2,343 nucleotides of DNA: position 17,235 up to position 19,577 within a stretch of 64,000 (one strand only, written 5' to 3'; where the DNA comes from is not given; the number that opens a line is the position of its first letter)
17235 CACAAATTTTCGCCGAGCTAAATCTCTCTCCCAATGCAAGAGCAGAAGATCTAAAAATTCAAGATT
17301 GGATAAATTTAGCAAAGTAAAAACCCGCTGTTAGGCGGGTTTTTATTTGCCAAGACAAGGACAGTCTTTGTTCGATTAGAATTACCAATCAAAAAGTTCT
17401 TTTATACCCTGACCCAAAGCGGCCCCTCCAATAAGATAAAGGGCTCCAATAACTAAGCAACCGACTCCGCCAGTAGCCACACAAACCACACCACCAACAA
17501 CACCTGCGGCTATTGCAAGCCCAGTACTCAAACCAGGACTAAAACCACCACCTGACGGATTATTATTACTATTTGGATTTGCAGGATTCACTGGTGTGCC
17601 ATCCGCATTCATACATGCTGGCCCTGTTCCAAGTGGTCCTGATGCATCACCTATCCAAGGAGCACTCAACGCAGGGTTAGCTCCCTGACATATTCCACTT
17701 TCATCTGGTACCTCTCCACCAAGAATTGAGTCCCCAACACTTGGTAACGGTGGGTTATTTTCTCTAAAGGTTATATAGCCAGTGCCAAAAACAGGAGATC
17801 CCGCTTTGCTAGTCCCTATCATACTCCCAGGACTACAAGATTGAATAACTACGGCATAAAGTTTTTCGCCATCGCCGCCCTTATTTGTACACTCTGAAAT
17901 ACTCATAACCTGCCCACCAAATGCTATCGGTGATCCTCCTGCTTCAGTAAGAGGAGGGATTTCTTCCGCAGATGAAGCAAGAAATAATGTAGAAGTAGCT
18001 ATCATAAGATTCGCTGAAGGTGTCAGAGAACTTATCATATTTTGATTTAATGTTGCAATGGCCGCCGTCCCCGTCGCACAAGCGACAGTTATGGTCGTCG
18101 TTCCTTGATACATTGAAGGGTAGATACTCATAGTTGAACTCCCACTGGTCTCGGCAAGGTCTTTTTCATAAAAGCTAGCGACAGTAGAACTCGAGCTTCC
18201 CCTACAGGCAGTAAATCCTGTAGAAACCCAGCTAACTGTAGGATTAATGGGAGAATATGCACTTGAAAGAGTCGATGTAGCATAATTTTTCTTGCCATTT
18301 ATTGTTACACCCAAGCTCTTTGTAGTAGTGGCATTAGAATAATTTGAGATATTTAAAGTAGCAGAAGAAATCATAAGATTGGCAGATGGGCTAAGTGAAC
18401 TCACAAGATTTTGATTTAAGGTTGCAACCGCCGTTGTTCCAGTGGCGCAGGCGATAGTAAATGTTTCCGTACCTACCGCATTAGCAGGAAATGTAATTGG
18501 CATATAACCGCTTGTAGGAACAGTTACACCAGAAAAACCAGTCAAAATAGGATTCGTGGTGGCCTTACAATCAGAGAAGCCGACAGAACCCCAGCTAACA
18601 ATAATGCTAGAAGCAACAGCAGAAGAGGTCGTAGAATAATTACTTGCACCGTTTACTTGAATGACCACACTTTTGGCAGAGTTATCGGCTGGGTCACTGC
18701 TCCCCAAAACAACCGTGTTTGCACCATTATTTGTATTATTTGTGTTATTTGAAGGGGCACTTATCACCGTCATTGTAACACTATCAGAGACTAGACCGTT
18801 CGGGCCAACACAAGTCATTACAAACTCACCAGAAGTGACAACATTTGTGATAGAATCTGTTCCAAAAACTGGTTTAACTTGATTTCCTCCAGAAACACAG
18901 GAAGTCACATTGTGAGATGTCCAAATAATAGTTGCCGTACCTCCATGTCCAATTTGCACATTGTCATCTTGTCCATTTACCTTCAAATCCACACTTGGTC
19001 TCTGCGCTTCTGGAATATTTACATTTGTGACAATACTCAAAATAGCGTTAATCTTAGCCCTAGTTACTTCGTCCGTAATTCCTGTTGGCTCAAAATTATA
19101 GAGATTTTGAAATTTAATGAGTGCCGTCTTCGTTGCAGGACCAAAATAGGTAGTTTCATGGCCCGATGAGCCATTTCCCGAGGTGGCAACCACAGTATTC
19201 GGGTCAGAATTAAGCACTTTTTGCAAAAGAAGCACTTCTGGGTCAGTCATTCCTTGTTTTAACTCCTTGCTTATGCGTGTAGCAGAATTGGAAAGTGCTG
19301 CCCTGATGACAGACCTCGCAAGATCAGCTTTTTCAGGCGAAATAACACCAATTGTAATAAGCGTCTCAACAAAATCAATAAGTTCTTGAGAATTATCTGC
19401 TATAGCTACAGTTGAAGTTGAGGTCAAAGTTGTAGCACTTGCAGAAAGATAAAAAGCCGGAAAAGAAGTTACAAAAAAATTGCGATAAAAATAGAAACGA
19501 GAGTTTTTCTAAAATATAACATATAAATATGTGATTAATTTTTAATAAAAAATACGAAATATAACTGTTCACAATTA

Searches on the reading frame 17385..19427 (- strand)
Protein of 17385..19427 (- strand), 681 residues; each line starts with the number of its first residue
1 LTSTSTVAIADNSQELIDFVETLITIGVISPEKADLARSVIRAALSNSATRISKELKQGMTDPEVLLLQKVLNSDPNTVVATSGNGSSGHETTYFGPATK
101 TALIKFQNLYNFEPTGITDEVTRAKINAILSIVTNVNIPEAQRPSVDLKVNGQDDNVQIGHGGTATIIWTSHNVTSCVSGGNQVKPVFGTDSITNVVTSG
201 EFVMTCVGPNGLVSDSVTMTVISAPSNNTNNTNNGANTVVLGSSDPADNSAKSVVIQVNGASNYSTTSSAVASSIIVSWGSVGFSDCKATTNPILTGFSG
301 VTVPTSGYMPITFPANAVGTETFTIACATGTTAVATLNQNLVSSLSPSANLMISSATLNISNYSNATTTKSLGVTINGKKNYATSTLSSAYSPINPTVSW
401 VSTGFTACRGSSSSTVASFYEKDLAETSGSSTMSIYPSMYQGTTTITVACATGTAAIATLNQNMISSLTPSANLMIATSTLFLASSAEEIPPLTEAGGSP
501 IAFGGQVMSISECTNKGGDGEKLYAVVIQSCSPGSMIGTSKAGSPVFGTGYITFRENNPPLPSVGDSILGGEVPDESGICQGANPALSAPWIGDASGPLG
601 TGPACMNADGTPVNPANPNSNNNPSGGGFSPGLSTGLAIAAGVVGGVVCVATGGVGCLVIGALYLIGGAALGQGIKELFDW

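Call 34: search_protein_families(library=pfam, proteins=[window:17385-19427:-], max_evalue=0.00001)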
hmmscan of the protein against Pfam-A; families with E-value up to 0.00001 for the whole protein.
window:17385-19427:- (681 aa): 1 family
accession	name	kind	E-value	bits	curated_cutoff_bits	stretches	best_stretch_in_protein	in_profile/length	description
PF01471.23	PG_binding_1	-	6.6e-08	33.1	23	1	63-126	3-57/57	Putative peptidoglycan binding domain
